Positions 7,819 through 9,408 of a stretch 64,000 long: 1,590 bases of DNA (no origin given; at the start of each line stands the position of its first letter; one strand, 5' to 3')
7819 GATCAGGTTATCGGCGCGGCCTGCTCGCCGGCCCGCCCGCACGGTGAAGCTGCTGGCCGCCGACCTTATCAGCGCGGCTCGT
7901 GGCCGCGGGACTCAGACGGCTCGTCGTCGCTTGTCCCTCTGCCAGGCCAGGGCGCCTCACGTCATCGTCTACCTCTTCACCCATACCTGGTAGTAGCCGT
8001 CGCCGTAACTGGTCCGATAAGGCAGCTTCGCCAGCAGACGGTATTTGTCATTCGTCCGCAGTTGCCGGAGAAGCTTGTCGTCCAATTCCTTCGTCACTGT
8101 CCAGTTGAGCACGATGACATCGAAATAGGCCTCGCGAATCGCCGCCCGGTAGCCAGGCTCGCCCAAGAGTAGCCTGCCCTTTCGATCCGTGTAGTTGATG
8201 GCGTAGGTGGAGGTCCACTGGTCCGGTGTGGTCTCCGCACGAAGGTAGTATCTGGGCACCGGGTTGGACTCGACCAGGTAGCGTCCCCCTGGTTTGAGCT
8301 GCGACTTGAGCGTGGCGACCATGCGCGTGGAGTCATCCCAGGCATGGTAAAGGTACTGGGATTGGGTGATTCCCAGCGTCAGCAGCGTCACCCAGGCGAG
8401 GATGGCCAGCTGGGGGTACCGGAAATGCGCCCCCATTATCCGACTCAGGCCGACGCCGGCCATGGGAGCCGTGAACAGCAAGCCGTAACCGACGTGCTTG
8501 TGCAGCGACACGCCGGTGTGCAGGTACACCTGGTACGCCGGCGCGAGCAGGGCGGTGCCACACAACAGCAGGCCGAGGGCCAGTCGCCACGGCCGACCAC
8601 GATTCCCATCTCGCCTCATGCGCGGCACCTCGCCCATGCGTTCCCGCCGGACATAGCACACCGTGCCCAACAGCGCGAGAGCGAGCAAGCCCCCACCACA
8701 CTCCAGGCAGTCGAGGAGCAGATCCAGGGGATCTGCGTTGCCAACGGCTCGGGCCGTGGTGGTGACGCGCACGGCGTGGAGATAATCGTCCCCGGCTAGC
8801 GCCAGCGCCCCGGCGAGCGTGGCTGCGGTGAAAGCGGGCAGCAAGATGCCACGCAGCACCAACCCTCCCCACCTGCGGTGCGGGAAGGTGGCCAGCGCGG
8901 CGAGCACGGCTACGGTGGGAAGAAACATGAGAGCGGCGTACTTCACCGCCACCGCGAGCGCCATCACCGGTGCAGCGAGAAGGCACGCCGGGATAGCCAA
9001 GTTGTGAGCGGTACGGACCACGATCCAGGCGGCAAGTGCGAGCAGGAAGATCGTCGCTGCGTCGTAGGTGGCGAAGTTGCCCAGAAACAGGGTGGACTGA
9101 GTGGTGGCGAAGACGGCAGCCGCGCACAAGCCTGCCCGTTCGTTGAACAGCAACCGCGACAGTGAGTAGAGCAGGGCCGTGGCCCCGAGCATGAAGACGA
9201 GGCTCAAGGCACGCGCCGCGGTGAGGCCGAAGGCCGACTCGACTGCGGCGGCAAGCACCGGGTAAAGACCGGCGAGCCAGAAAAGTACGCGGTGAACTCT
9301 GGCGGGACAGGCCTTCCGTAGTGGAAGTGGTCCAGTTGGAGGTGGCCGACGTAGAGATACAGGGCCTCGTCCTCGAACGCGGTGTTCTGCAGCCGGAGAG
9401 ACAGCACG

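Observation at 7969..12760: Translationally coupled GT2 (QxxRW) – GH26 lipoprotein – GT39-like operon: a candidate uncharacterised beta-glycan exopolysaccharide system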

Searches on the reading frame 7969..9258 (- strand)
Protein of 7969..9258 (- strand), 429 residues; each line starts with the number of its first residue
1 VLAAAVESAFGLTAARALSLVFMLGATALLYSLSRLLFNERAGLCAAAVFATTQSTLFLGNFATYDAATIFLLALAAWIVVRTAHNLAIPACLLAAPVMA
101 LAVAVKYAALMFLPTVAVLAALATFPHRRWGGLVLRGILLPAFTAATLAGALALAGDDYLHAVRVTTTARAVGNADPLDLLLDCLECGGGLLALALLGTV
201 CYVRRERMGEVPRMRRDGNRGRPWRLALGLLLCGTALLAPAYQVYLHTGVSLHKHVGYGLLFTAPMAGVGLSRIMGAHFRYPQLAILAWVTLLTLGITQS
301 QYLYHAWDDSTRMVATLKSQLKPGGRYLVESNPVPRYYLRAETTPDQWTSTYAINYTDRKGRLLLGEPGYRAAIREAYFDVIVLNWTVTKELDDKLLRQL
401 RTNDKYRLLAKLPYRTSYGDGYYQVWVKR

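Call 4: search_protein_families(library=pfam, proteins=[window:7969-9258:-], max_evalue=0.01)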
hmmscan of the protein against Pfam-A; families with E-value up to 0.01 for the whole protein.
window:7969-9258:- (429 aa): 1 family
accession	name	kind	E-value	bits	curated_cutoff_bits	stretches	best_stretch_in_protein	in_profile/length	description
PF13231.12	PMT_2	-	1e-08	36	26.1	1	11-130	20-137/160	Dolichyl-phosphate-mannose-protein mannosyltransferase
